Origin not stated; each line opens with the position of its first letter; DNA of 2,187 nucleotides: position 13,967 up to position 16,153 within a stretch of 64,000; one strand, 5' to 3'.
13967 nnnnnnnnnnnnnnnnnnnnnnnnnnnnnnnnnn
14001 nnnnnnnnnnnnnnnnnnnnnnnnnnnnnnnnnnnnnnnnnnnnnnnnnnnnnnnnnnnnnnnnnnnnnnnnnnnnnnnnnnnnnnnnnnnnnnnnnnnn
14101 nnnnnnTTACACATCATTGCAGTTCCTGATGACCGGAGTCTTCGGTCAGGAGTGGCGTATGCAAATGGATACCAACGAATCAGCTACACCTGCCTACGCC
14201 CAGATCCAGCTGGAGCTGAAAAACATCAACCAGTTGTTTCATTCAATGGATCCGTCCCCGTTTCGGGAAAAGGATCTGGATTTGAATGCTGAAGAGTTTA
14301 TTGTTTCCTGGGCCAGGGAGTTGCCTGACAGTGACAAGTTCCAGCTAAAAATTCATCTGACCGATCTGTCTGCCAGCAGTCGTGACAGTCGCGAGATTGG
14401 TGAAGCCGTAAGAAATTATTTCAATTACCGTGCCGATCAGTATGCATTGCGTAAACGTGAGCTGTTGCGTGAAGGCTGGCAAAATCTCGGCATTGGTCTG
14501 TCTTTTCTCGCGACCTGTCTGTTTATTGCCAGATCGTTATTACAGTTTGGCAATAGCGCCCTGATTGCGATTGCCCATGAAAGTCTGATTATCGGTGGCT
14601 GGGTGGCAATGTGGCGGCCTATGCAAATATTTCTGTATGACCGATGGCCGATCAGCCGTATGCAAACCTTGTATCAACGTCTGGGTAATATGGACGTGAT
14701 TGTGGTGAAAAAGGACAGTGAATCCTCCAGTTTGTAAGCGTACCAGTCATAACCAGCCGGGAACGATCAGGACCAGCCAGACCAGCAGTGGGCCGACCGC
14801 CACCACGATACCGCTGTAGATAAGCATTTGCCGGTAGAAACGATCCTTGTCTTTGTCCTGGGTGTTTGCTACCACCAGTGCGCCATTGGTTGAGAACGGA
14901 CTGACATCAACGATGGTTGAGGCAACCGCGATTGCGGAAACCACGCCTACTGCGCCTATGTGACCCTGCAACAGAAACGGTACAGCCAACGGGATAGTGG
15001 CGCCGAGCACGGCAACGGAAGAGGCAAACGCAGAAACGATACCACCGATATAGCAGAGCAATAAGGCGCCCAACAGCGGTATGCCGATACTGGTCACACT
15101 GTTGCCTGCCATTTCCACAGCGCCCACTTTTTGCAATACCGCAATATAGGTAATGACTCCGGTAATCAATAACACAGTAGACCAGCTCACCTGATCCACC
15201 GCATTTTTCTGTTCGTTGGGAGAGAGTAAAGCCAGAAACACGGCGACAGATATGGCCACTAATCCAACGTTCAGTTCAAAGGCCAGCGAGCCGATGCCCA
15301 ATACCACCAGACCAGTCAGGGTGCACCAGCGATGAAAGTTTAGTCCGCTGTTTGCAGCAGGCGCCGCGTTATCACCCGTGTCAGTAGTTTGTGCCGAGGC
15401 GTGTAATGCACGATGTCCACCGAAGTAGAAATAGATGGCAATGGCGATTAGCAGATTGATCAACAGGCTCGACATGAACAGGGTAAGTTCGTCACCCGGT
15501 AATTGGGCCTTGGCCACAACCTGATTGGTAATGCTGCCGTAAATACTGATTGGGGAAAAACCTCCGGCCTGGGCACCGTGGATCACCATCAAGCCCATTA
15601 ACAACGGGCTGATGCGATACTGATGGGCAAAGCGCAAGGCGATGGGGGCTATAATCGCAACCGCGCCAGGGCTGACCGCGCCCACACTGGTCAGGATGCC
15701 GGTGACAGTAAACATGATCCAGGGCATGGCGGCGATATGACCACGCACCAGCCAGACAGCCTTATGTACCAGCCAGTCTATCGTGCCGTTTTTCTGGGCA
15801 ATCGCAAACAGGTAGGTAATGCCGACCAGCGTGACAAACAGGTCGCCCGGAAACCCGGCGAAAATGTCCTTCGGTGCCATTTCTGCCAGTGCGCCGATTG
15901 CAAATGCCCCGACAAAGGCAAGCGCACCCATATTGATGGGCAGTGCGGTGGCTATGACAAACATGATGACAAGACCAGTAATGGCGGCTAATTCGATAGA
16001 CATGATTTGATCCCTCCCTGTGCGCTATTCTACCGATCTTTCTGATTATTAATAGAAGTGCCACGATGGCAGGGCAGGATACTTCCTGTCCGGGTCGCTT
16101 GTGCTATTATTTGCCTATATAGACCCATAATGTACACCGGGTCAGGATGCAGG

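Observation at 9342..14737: NdvB-like GH17+GT2 fusion (beta-glucan synthase/transglycosylase) with divergent ABC exporter and a downstream orphan membrane protein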

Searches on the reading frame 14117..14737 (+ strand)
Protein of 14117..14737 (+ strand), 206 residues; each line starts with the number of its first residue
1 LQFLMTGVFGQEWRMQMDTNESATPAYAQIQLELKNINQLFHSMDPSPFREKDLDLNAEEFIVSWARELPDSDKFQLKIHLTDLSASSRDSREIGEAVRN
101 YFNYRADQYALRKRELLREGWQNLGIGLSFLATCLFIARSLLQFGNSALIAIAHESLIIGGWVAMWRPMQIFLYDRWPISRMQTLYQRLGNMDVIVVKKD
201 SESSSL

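Call 6: search_protein_families(library=pfam, proteins=[window:14117-14737:+], max_evalue=0.01)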
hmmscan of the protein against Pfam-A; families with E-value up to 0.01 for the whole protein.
window:14117-14737:+ (206 aa): 0 families

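Call 7: search_protein_families(library=ncbifam, proteins=[window:14117-14737:+], max_evalue=0.01)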
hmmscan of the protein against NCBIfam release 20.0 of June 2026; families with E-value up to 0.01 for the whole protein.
window:14117-14737:+ (206 aa): 0 families

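Call 9: find_homologous_proteins(query=window:14159-14734:+)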
Query window:14159-14734:+ (192 aa): 4505 proteins with E <= 0.001 among 4586 candidates; the best 120 are listed.
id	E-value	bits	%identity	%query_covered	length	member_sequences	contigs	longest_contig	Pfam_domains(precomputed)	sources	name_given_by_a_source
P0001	5.1e-115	400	95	100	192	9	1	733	-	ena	-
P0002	2.5e-89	316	79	93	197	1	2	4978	-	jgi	jgi:hypothetical protein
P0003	2.8e-89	316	74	97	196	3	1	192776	-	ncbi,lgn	-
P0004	3.3e-88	312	73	97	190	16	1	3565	-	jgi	-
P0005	1.3e-87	310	73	97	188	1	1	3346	-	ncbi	-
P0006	4.7e-87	309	72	96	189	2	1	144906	-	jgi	-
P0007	1.3e-86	307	72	98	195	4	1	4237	-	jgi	jgi:hypothetical protein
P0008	8.8e-86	304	73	97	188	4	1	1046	-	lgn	-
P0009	1.9e-85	303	74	94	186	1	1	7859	-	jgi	-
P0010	6.0e-85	302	75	92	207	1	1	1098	-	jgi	-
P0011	7.3e-83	295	73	92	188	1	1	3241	-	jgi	-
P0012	2.3e-82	293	71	98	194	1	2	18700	-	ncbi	-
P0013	6.4e-79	282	69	93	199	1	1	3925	-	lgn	-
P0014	2.3e-74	267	69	94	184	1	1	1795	-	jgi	jgi:hypothetical protein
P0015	2.8e-74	267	66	96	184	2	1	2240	-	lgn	-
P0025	1.1e-61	226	59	93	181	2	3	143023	-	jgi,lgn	-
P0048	3.6e-59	218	60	91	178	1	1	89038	-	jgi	jgi:hypothetical protein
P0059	3.0e-58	215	54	91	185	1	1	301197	-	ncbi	-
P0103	1.9e-47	179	51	94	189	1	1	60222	-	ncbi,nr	ncbi:MAG: hypothetical protein K8S99_13465 [Planctomycetes bacterium]|nr:hypothetical protein [Planc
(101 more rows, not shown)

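Call 19: find_encoding_contigs(protein=P0059, flank=6000, max_places=3)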
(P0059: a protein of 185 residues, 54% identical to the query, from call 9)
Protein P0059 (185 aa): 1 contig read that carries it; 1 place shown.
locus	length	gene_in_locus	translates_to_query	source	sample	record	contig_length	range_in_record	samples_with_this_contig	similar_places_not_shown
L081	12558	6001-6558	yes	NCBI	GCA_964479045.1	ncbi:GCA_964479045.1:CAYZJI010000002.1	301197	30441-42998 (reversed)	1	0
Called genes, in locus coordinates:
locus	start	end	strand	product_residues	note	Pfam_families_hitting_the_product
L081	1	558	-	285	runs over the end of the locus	PF04378:RsmJ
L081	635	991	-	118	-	PF12643:MazG-like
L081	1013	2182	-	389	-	PF12704:MacB_PCD, PF02687:FtsX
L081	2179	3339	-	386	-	PF12704:MacB_PCD (weak), PF02687:FtsX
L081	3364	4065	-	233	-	PF00005:ABC_tran, PF02463:SMC_N (faint), PF13304:AAA_21 (faint)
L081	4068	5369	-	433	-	PF25917:BSH_RND, PF25990:Beta-barrel_YknX (faint), PF25954:Beta-barrel_RND_2, PF25967:RND-MFP_C (weak), PF25975:CzcB_C (faint), PF25989:YknX_C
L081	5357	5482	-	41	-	-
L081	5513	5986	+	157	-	-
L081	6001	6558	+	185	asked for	-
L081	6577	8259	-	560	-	PF02690:Na_Pi_cotrans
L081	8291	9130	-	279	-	PF05235:CHAD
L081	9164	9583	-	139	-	PF10116:Host_attach, PF18856:baeRF_family12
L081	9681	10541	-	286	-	PF13424:TPR_12 (weak), PF13371:TPR_9 (weak), PF07719:TPR_2 (weak), PF13181:TPR_8 (weak), PF13432:TPR_16 (weak), PF14559:TPR_19, PF13431:TPR_17 (weak), PF14559:TPR_19 (weak), +9 more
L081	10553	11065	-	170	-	PF09351:DUF1993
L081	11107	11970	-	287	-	PF11219:DUF3014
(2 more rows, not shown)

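Call 20: find_encoding_contigs(protein=P0103, flank=6000, max_places=3)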
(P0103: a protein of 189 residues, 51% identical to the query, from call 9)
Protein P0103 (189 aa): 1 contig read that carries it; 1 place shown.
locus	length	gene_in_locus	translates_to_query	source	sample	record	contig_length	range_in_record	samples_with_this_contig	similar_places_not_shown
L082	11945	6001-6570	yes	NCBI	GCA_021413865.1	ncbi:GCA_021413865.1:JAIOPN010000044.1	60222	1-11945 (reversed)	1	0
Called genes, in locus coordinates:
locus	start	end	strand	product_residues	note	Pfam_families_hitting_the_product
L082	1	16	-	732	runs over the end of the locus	PF02743:dCache_1, PF00211:Guanylate_cyc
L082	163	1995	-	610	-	PF00326:Peptidase_S9 (weak)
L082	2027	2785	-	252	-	PF05721:PhyH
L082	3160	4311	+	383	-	PF04892:VanZ-LLP1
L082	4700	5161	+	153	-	PF07238:PilZ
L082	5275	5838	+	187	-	PF07238:PilZ (weak), PF00226:DnaJ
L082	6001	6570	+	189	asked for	-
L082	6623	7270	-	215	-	PF06175:MiaE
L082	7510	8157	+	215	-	PF11172:DUF2959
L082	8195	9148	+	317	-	-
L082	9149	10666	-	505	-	PF00884:Sulfatase, PF16347:SGSH_C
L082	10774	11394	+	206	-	-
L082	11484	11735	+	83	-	-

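Call 21: find_encoding_contigs(protein=P0025, flank=6000, max_places=3)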
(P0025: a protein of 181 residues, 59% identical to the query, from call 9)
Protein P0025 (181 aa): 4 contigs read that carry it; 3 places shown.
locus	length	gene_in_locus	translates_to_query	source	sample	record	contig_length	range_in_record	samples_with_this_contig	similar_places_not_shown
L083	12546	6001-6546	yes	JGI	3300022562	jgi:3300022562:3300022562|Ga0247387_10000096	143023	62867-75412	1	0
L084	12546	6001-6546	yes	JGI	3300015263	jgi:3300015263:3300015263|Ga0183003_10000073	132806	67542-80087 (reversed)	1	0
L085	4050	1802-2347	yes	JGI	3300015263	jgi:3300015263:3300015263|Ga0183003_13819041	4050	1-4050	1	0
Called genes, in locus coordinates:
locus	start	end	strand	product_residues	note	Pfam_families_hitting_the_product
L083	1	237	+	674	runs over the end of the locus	-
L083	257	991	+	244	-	-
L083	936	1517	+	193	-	-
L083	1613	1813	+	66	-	PF03459:TOBE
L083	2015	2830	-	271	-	PF01149:Fapy_DNA_glyco, PF06831:H2TH, PF06827:zf-FPG_IleRS (weak)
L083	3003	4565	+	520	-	PF00583:Acetyltransf_1, PF13508:Acetyltransf_7 (faint), PF00795:CN_hydrolase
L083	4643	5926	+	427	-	PF00083:Sugar_tr, PF07690:MFS_1, PF00083:Sugar_tr, PF07690:MFS_1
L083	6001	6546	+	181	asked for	-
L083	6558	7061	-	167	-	PF14238:DUF4340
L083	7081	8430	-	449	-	PF23357:DUF7088, PF09822:ABC_transp_aux, PF14258:DUF4350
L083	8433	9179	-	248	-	PF12679:ABC2_membrane_2, PF12730:ABC2_membrane_4 (weak), PF12698:ABC2_membrane_3 (weak)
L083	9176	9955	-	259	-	PF00005:ABC_tran, PF13304:AAA_21 (faint)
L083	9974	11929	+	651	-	PF05378:Hydant_A_N, PF01968:Hydantoinase_A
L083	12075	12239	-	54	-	PF00471:Ribosomal_L33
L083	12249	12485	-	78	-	PF00830:Ribosomal_L28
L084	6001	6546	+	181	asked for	-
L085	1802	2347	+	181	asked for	-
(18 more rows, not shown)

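Call 22: find_related_loci(query=A2, collection=metagenome_contigs, flank=6000)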
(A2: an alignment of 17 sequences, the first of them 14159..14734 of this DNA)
Query A2 (192 aa) in metagenome_contigs; peptide patterns used: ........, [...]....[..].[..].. (x = any residue, [..] = any of these).
600 stretches matched a pattern (row limit reached: there are more); 591 encode a relative of the query (tblastn E <= 1e-3); the best 80 are kept; 80 distinct loci.
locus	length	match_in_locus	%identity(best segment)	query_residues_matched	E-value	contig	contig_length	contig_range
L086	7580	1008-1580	43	1-191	5e-54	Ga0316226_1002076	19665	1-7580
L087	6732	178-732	48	9-192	2e-52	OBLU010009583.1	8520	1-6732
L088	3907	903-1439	47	8-185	2e-52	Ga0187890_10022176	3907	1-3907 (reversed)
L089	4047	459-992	48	9-185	2e-52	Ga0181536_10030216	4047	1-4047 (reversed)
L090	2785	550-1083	48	9-185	6e-52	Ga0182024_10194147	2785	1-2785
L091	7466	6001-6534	49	8-185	3e-51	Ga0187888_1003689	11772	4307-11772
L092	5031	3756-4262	51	16-185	2e-51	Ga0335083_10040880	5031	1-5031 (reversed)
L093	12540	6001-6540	45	6-187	4e-51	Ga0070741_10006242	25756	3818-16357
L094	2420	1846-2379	46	7-184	8e-51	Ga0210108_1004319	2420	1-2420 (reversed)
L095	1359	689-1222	45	4-182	1e-52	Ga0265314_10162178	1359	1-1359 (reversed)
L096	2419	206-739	46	7-184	6e-51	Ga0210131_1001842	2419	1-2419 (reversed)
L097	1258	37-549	49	14-180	4e-53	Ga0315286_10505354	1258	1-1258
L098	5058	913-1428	51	13-185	8e-51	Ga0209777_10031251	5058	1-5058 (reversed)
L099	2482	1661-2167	51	16-185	5e-51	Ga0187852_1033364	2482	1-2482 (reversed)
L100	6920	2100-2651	45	2-185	3e-50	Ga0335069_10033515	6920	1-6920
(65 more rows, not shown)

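Call 25: find_encoding_contigs(protein=P0003, flank=7000, max_places=2)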
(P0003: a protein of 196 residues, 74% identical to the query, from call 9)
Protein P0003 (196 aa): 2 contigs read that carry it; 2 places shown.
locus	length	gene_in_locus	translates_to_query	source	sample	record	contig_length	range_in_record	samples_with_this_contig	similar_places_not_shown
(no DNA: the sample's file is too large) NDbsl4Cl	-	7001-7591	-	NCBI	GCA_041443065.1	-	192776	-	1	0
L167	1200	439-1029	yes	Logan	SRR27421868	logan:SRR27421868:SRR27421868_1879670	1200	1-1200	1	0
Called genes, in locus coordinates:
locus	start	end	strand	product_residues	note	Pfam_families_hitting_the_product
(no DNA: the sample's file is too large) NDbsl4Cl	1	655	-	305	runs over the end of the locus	PF00850:Hist_deacetyl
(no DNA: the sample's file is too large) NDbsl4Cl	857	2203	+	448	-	PF13520:AA_permease_2, PF00324:AA_permease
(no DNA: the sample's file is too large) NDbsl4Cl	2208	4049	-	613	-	PF00664:ABC_membrane, PF00005:ABC_tran, PF02463:SMC_N (weak)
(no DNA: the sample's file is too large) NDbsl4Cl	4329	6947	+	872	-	PF13506:Glyco_transf_21, PF00535:Glycos_transf_2, PF13641:Glyco_tranf_2_3, PF13632:Glyco_trans_2_3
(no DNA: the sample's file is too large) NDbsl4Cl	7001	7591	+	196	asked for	-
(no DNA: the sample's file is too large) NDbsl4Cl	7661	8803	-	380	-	PF07995:GSDH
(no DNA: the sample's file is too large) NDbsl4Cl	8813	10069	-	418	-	PF03600:CitMHS, PF07158:MatC_N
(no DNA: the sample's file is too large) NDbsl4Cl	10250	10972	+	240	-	PF01063:Aminotran_4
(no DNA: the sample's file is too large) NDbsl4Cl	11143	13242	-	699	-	PF14905:OMP_b-brl_3 (faint)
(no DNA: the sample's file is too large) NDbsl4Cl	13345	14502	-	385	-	-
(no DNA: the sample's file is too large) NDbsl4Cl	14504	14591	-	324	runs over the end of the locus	PF01925:TauE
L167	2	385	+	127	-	?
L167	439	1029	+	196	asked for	-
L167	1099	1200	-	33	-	?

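Call 26: find_encoding_contigs(protein=P0006, flank=7000, max_places=2)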
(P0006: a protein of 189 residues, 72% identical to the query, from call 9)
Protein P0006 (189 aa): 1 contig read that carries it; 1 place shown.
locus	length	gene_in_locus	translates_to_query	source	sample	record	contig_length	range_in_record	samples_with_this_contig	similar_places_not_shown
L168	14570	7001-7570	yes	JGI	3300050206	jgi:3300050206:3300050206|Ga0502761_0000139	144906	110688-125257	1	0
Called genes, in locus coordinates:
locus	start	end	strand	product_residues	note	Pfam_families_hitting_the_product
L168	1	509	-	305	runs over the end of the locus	PF00850:Hist_deacetyl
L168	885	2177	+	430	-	PF00324:AA_permease, PF13520:AA_permease_2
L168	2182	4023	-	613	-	PF00664:ABC_membrane, PF00005:ABC_tran, PF02463:SMC_N (weak)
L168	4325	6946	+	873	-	PF13506:Glyco_transf_21, PF00535:Glycos_transf_2, PF13641:Glyco_tranf_2_3, PF13632:Glyco_trans_2_3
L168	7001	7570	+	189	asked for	-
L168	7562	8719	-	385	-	PF07995:GSDH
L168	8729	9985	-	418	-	PF03600:CitMHS, PF07158:MatC_N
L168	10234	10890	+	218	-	PF01063:Aminotran_4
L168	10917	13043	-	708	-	-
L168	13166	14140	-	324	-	PF01925:TauE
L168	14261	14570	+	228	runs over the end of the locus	-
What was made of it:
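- The adjacency is confined to close relatives whose wider synteny is also conserved, so it carries little independent weight (calls 25, 26).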

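Call 29: find_encoding_contigs(protein=P0048, flank=7000, max_places=2)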
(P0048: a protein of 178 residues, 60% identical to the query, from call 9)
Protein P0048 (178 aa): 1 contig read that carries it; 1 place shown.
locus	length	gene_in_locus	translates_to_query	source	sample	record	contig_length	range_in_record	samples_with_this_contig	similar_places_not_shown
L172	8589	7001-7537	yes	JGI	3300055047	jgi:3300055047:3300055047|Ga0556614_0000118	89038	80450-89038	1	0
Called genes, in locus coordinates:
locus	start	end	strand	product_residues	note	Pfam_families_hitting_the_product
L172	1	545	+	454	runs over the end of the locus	PF00083:Sugar_tr, PF07690:MFS_1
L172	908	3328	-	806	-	PF01326:PPDK_N, PF00391:PEP-utilizers, PF02896:PEP-utilizers_C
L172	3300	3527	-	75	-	-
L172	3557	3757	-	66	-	PF07311:Dodecin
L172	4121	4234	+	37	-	PF11154:DUF2934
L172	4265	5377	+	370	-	PF05222:AlaDh_PNT_N, PF01262:AlaDh_PNT_C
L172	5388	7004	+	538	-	PF00118:Cpn60_TCP1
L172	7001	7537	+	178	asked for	-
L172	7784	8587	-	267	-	?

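Call 45: predict_structure(alignment_id=A2)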
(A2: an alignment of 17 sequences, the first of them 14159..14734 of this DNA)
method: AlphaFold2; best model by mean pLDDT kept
length: 192 residues; sequences in the alignment: 17
mean_pLDDT: 82.8   pTM: 0.70
mean pLDDT of the five models: 82.8, 82.5, 80.0, 79.8, 77.8
residues with pLDDT >= 90: 98; 70-90: 60; 50-70: 16; < 50: 18
segments of 3 or more residues with pLDDT < 50: 1-9, 32-35, 189-192
pLDDT, mean of each block of 10 residues (from residue 1): 44 82 75 58 91 86 86 72 92 94 92 94 91 90 93 89 92 93 69 37
secondary structure, 60 per line:
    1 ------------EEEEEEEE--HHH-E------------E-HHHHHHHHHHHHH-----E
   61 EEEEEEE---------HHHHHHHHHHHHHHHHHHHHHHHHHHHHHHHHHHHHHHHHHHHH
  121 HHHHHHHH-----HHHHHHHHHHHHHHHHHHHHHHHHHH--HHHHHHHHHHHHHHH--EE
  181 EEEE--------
elements in order: E13-20 H42-54 E60-67 H77-128 H134-159 H162-176 E179-184
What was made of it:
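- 14159..14737 (+): Adjacent gene, not shown to belong to the system: a 192-aa two-TM protein of a large unannotated family. It lies 52 nt after the ndvB stop and has an AGGAG ribosome-binding site. AF2 model with pLDDT 82.8 (call 45).
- Tried and rejected: Fold search of the small-ORF model (AF2, pLDDT 82.8; call 45).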

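Call 64: search_dna_similar(query=window:14159-14734:+, collection=plasmids, mode=protein, max_rows=15)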
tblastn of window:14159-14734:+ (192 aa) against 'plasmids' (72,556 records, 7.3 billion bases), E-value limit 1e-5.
Records with a match: 26; places in all: 26; records where one place covers at least 80% of the query: 23.
Best place of each record, by identity: <60% 26.
By first word of the organism name: Azospirillum 8; Bradyrhizobium 3; Rhizobium 3; Ensifer 3; Skermanella 3; Sinorhizobium 2; Variovorax 1; Acidovorax 1; Agrobacterium 1; Kovacikia 1.
By predicted mobility (MOB-suite, as given by PLSDB): non-mobilizable 13; conjugative 7; mobilizable 6.
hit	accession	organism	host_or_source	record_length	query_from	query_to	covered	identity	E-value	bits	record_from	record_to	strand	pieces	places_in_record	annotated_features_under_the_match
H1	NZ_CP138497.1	Variovorax boronicumulans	Legume root,PacBio whole genome assembly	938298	10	184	91%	44.6%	1e-41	155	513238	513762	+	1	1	hypothetical protein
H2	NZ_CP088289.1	Bradyrhizobium septentrionale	Glycine max cv. AC Glengarry,Cell ...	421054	2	176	91%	44.3%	6e-39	148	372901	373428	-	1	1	hypothetical protein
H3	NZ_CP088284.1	Bradyrhizobium septentrionale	Glycine max cv. AC Glengarry,Cell ...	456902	2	176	91%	44.3%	6e-39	148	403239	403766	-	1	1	hypothetical protein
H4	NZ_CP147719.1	Bradyrhizobium sp. 2S1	-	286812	2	180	93%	41.8%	2e-31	126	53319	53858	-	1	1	hypothetical protein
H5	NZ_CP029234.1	Sinorhizobium fredii CCBAU 45436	Glycine max,cell culture,plant root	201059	16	191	92%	41.8%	5e-33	130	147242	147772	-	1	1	hypothetical protein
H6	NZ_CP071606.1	Rhizobium binae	lentil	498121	16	183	88%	43.3%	4e-33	131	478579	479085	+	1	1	hypothetical protein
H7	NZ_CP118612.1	Ensifer adhaerens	Pure isolate,Rhizosphere of Cyperus ...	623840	8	183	92%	41.2%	5e-29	119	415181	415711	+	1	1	hypothetical protein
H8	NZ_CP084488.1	Ensifer adhaerens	cellculture,soil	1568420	7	183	92%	40.4%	1e-28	118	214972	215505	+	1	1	none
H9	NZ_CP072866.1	Rhizobium sp. NLR16a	lentil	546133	2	175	91%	41.1%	2e-24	106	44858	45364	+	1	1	hypothetical protein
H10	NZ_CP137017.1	Sinorhizobium fredii GR64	Phaseolus vulgaris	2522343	4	165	84%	40.7%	3e-29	120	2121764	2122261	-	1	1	record has no annotation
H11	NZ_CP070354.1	Ensifer sp. PDNC004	cell culture,Plastic debris in ...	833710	3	183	81%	41.0%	5e-16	109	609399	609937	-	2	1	hypothetical protein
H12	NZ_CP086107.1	Skermanella mucosa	single cell,crude oil contaminated ...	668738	16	191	92%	36.1%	1e-28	119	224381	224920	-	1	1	hypothetical protein (x2)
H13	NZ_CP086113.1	Skermanella rosea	single cell,hydrocarbon-contaminated ...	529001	14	192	93%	34.4%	3e-27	114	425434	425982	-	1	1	hypothetical protein | alpha/beta fold hydrolase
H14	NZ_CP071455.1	Rhizobium lentis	lentil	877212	16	175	83%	38.5%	8e-24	104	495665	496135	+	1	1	hypothetical protein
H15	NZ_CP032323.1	Azospirillum argentinense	soil sample,Agricultural field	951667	16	184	88%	36.0%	2e-24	106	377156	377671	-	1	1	hypothetical protein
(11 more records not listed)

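Call 67: get_annotated_region(hit=H2, flank=6000)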
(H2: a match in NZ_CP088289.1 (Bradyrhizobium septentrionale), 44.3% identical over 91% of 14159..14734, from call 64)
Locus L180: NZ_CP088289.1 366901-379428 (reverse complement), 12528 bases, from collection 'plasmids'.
description: Bradyrhizobium septentrionale strain 162S2 plasmid pBs162S2a, complete sequence
organism: Bradyrhizobium septentrionale (NCBI taxid 1404411)
taxonomy: Bacteria; Pseudomonadota; Alphaproteobacteria; Hyphomicrobiales; Nitrobacteraceae; Bradyrhizobium; Bradyrhizobium septentrionale
host: -; source: Glycine max cv. AC Glengarry,Cell culture,Root nodule from soybean plant inoculated with root zone soil from ...; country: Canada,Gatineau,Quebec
typing (MOB-suite, as given by PLSDB): conjugative; replicon rep_cluster_506; relaxase MOBP; mating-pair formation MPF_T
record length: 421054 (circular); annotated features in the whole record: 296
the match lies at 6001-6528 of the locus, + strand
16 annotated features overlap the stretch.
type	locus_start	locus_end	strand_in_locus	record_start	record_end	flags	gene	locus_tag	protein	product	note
CDS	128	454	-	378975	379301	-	-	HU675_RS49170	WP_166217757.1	hypothetical protein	-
CDS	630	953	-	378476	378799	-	-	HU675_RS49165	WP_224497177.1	hypothetical protein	-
CDS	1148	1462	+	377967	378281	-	-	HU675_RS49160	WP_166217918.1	cytochrome c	-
CDS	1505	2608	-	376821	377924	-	-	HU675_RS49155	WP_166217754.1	MlaD family protein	-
CDS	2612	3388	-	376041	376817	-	-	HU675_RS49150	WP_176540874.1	ATP-binding cassette domain-containing protein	-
CDS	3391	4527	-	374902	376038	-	-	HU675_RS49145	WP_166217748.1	MlaE family lipid ABC transporter permease subunit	-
CDS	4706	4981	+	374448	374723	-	-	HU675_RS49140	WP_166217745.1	hypothetical protein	-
CDS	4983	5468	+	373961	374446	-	-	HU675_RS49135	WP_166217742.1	phage holin family protein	-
CDS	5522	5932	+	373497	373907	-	-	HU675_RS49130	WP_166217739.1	hypothetical protein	-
CDS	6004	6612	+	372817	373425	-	-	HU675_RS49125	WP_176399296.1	hypothetical protein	-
CDS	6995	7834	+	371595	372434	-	-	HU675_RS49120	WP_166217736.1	universal stress protein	-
CDS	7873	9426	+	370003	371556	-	-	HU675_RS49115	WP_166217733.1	thymidine phosphorylase family protein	-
CDS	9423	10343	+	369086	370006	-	-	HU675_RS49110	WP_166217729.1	ribose-phosphate diphosphokinase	-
CDS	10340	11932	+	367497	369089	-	-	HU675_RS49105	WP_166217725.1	MBL fold metallo-hydrolase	-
CDS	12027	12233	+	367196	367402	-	-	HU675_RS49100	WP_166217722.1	DUF2892 domain-containing protein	-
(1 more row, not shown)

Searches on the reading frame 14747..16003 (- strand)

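Call 6: search_protein_families(library=pfam, proteins=[window:14747-16003:-], max_evalue=0.01)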
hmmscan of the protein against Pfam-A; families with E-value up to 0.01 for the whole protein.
window:14747-16003:- (418 aa): 2 families
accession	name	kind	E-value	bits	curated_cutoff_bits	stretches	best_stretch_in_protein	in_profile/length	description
PF07158.17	MatC_N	-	2.6e-61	206.5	23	1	1-148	1-149/149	Dicarboxylate carrier protein MatC N-terminus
PF03600.22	CitMHS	-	1.2e-28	100.6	31.9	1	14-363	2-334/336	Citrate transporter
